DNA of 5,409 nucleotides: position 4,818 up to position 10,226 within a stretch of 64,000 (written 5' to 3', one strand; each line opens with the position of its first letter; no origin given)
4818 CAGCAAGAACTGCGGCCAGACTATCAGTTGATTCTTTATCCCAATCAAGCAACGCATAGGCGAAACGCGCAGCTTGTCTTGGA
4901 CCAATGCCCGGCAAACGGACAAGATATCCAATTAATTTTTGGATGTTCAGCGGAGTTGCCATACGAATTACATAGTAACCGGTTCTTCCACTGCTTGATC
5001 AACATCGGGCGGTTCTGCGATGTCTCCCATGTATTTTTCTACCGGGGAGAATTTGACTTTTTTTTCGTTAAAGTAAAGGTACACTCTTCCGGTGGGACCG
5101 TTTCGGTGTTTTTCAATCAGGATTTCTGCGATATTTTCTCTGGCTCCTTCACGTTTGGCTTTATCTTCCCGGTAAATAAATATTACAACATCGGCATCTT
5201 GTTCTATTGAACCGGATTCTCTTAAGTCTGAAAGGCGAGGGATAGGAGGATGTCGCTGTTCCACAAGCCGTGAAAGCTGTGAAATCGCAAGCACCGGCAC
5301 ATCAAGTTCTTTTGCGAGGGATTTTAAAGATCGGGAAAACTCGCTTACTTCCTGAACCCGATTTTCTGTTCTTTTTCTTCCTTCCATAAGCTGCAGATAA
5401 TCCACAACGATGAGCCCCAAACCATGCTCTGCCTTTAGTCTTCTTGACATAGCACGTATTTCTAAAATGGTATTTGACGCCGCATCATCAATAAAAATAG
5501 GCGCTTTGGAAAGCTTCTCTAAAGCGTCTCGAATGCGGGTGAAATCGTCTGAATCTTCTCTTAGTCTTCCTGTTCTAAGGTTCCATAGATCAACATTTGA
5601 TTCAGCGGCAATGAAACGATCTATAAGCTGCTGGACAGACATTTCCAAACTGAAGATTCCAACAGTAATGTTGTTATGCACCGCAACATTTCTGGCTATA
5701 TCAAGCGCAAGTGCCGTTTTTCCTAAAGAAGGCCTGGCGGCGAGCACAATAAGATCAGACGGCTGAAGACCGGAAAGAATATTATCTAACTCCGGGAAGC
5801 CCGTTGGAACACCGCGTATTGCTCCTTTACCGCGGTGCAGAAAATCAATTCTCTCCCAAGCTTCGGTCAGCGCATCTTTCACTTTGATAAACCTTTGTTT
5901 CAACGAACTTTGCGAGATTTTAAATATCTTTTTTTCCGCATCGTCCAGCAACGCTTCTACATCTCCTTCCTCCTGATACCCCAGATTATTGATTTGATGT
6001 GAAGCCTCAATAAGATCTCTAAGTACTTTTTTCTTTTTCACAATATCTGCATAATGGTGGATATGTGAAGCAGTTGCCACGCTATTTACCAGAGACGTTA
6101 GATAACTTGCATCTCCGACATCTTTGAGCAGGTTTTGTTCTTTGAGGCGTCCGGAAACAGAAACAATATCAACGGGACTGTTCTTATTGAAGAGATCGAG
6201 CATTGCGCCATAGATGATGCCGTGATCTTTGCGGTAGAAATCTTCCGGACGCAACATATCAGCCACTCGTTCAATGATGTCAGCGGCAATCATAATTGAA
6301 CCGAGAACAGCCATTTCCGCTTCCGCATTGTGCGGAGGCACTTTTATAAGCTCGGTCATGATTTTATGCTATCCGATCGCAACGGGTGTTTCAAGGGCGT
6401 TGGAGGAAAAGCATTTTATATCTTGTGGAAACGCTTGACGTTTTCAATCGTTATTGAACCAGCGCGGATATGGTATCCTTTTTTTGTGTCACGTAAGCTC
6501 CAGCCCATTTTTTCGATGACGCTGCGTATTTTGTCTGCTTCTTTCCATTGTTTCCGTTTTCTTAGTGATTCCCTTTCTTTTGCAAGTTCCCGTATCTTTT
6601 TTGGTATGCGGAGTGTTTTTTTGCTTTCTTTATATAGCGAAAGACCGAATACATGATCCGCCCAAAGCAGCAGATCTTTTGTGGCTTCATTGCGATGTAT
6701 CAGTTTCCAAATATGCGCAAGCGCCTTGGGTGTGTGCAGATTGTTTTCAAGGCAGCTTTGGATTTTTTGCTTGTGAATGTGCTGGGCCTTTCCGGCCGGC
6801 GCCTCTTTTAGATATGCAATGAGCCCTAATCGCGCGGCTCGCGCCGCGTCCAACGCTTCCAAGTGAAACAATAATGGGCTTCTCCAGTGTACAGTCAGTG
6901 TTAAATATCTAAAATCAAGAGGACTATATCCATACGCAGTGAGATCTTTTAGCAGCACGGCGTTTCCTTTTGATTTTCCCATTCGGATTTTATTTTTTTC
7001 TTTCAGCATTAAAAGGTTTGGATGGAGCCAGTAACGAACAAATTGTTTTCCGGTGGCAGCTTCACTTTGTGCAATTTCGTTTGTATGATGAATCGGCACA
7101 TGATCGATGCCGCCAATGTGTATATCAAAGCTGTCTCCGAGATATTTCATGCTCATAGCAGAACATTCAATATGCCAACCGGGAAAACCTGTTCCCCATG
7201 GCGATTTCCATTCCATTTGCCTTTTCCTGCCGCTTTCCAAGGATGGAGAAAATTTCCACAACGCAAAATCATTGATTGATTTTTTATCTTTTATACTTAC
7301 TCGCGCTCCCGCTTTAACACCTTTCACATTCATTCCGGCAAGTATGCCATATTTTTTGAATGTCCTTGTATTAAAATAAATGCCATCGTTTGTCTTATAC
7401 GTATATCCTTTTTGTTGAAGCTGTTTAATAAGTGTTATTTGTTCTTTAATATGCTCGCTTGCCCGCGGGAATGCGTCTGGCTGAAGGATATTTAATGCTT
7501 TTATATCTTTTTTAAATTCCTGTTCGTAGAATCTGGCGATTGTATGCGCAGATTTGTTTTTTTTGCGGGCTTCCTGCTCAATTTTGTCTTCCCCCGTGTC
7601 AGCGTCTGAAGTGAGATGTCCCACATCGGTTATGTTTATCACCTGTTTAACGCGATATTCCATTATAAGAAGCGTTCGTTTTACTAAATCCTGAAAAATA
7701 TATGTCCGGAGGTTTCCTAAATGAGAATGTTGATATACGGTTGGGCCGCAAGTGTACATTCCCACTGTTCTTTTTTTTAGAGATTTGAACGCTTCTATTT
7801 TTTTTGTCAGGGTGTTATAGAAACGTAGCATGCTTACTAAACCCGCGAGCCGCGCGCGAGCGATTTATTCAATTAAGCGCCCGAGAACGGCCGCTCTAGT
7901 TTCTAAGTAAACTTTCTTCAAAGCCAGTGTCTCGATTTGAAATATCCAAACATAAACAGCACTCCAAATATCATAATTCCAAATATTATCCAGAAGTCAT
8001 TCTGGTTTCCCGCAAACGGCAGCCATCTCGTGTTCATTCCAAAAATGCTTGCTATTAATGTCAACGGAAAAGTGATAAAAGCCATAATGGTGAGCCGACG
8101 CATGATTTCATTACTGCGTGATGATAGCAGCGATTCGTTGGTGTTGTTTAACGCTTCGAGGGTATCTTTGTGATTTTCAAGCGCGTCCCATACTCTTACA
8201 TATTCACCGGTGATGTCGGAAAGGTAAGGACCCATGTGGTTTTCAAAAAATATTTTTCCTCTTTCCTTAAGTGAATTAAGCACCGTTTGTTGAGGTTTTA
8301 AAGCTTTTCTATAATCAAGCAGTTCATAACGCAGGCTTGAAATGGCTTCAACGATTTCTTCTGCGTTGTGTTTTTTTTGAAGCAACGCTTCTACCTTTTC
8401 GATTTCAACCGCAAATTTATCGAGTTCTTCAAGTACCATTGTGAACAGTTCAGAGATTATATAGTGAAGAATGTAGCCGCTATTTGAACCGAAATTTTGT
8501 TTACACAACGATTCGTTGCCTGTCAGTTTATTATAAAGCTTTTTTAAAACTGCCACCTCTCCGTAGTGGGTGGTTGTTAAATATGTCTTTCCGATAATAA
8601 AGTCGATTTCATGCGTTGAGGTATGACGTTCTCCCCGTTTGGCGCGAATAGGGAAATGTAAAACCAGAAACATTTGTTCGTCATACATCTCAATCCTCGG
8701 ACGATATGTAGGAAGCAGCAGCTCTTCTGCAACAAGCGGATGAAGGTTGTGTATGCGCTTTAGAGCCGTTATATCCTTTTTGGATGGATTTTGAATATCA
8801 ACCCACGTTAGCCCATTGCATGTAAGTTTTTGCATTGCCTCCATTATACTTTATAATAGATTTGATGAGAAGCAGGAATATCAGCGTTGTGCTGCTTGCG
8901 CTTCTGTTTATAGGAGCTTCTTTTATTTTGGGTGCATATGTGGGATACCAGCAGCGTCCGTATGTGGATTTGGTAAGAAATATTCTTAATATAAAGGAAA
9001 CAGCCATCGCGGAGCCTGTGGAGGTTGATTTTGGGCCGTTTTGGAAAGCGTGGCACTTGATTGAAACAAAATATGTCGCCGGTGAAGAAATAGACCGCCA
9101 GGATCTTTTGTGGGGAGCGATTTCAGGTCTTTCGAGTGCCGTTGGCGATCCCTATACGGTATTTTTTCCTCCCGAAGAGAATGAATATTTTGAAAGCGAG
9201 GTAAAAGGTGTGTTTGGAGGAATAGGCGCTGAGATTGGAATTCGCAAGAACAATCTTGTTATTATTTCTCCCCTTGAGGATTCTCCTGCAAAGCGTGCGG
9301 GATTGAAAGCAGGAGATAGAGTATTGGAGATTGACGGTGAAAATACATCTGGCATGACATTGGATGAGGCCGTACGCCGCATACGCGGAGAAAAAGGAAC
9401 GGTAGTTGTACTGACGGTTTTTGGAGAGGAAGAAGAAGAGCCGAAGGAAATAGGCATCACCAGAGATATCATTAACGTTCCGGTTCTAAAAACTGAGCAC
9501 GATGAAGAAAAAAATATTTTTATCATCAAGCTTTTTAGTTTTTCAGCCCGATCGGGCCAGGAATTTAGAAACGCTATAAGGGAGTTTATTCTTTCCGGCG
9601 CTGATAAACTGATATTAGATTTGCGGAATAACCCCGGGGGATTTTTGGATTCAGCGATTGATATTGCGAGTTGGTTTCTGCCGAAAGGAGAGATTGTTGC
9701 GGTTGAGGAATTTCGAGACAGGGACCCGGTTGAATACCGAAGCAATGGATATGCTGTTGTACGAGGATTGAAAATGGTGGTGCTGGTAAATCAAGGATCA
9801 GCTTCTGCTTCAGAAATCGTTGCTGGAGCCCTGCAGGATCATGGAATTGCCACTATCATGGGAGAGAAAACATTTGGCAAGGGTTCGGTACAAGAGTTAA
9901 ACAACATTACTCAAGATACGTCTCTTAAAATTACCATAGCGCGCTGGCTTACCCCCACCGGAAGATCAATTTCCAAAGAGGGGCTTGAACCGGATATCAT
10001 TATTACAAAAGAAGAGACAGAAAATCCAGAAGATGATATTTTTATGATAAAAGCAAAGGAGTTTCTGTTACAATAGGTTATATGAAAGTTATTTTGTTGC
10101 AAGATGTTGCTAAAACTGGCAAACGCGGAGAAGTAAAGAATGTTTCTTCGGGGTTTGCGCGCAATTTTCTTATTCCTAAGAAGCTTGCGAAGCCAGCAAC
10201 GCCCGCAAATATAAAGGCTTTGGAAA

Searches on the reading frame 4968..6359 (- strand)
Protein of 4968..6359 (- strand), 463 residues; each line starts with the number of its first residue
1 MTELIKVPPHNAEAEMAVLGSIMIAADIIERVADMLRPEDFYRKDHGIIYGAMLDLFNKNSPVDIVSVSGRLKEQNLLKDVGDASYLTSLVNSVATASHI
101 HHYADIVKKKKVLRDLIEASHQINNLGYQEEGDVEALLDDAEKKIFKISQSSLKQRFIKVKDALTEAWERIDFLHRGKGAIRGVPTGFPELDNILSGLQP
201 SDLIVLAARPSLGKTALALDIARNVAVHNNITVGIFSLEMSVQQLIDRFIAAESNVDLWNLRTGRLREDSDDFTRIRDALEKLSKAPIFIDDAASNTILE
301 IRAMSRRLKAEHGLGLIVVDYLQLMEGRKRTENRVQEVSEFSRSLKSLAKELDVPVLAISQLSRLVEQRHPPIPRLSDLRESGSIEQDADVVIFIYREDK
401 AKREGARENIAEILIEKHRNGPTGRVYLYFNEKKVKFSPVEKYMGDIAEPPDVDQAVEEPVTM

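Call 14: search_protein_families(library=pfam, proteins=[window:4968-6359:-], max_evalue=0.001)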
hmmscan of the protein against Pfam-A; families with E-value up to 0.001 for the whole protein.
window:4968-6359:- (463 aa): 3 families
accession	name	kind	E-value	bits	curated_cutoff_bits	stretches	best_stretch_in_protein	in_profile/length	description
PF03796.21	DnaB_C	-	9.1e-102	340.2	27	1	183-438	1-254/255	DnaB-like helicase C terminal domain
PF00772.26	DnaB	-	1.9e-34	118.2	23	1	8-108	2-102/103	DnaB-like helicase N terminal domain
PF13481.12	AAA_25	-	2.7e-15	57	27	1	184-362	15-190/195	AAA domain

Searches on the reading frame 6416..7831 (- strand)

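Call 14: search_protein_families(library=pfam, proteins=[window:6416-7831:-], max_evalue=0.001)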
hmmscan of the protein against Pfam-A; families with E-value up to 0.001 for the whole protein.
window:6416-7831:- (471 aa): 3 families
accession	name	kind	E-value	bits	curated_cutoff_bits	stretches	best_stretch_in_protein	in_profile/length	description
PF01406.26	tRNA-synt_1e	-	2.9e-91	306.4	27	1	15-330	2-299/301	tRNA synthetases class I (C) catalytic domain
PF09334.17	tRNA-synt_1g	-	3.9e-07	29.6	20.1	1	34-156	12-125/391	tRNA synthetases class I (M)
PF23493.1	CysS_C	-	5.3e-05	23.7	23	1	410-456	5-51/51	Cysteinyl-tRNA ligase anticodon binding domain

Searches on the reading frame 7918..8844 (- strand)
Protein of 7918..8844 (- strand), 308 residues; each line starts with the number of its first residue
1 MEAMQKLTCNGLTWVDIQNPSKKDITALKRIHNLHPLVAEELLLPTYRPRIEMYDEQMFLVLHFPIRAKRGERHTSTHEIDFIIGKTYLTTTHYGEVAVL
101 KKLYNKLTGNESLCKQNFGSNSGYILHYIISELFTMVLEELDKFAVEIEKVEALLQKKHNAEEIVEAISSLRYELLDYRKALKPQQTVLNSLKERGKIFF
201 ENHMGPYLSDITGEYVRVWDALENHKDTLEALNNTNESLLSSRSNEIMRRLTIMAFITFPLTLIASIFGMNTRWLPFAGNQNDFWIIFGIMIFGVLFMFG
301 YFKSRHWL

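Call 14: search_protein_families(library=pfam, proteins=[window:7918-8844:-], max_evalue=0.001)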
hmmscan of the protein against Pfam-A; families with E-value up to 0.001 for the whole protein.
window:7918-8844:- (308 aa): 1 family
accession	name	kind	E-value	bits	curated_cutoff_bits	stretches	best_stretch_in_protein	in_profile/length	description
PF01544.23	CorA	-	2e-57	195.2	27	1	11-303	3-291/292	CorA-like Mg2+ transporter protein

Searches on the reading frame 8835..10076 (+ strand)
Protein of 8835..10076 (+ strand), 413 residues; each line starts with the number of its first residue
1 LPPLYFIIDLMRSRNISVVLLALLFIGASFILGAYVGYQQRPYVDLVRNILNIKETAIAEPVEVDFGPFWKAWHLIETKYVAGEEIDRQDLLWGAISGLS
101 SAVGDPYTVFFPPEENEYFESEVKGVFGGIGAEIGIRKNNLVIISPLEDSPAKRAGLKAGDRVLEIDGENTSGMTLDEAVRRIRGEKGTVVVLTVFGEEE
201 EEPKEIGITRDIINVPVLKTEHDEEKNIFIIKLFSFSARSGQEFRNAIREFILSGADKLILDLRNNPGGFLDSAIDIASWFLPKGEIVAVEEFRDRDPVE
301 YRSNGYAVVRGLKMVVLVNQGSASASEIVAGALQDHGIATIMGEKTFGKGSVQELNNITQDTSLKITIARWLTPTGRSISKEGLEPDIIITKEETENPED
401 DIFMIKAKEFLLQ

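Call 14: search_protein_families(library=pfam, proteins=[window:8835-10076:+], max_evalue=0.001)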
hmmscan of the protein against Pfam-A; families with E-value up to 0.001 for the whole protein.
window:8835-10076:+ (413 aa): 5 families
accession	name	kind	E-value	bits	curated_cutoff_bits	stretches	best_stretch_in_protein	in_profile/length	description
PF03572.23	Peptidase_S41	-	8.1e-51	172.3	24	1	229-389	3-164/165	Peptidase family S41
PF17820.7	PDZ_6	-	3.9e-14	52.6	27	1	143-195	2-52/54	PDZ domain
PF00595.29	PDZ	-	7.9e-13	49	23.2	1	128-194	10-79/81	PDZ domain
PF13180.12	PDZ_2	-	2.7e-07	31.2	27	1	128-195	1-67/80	PDZ domain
PF22694.1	CtpB_N-like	-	4.8e-07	30.6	27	1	64-111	36-81/85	Activating protease CtpB N-terminal domain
